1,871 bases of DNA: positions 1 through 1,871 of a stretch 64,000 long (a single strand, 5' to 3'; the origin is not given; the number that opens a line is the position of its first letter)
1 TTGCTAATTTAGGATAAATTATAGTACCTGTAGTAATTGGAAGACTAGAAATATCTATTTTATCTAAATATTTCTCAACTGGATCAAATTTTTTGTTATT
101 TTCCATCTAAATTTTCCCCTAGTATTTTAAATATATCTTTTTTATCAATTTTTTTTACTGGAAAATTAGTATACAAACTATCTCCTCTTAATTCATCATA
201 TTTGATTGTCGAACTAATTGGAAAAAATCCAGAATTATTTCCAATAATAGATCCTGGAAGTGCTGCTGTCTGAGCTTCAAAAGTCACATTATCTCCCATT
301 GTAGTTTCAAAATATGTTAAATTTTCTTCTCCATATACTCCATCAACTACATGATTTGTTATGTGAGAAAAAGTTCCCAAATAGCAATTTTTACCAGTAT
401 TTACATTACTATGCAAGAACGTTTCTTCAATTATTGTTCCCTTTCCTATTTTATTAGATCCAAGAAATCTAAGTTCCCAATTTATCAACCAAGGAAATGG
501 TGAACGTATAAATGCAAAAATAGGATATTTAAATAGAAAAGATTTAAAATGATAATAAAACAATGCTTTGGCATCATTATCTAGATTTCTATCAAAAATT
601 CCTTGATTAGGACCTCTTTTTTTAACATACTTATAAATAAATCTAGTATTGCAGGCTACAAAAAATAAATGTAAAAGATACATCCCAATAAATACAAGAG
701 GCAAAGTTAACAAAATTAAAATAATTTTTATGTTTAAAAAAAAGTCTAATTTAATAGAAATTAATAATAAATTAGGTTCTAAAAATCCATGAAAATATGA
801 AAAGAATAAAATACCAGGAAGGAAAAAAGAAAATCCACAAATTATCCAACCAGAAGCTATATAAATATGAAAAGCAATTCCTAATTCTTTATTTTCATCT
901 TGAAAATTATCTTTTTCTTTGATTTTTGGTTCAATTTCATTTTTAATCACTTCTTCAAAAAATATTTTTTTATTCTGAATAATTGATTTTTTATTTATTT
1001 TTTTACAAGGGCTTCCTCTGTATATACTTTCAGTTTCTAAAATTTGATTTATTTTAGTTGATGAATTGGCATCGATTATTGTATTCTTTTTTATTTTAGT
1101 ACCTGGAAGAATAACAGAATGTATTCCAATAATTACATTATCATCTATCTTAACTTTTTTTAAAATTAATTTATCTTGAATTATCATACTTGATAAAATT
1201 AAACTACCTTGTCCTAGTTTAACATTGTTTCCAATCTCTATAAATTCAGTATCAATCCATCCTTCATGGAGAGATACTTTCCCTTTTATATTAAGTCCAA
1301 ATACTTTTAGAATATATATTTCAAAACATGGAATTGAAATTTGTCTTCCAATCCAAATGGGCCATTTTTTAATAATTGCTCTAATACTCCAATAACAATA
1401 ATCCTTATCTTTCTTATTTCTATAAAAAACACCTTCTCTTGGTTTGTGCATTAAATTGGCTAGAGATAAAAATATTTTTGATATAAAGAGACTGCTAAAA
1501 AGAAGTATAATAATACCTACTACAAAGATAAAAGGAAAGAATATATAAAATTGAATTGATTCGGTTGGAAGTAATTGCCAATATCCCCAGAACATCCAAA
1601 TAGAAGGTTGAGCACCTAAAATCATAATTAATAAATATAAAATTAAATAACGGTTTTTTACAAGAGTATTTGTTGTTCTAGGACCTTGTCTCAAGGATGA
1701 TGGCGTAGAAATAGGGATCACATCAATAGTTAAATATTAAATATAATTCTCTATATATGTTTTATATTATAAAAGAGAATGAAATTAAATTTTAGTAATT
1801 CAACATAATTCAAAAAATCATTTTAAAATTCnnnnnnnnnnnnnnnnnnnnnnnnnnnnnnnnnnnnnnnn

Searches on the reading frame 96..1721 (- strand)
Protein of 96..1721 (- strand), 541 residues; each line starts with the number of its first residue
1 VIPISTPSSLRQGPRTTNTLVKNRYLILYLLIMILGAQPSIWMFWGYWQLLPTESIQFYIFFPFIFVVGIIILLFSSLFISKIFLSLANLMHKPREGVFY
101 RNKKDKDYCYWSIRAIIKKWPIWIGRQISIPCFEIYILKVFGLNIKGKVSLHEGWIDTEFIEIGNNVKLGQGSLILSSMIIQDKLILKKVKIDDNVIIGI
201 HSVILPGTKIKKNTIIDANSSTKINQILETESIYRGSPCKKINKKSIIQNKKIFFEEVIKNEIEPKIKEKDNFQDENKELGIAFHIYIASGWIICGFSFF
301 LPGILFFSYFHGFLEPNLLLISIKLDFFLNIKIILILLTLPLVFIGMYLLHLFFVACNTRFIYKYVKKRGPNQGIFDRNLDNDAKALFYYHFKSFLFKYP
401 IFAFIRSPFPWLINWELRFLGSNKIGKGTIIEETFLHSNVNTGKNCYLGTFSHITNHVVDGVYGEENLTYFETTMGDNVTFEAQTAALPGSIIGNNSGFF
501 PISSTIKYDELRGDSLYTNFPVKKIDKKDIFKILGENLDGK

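Call 17: search_protein_families(library=pfam, proteins=[window:96-1721:-], max_evalue=0.001)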
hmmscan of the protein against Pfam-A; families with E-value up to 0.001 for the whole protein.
window:96-1721:- (541 aa): 3 families
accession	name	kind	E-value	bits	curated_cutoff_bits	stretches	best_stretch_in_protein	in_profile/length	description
PF00132.30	Hexapep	-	2.3e-12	46.5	27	1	190-220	2-32/36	Bacterial transferase hexapeptide (six repeats)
PF25084.1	LbH_EIF2B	-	7.1e-08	32.9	54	0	424-496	23-96/105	EIF2B subunit epsilon LbH domain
PF25247.1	LbH_GLGC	-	0.00053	20.4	27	0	176-280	13-112/135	GLGC left-handed parallel beta-helix domain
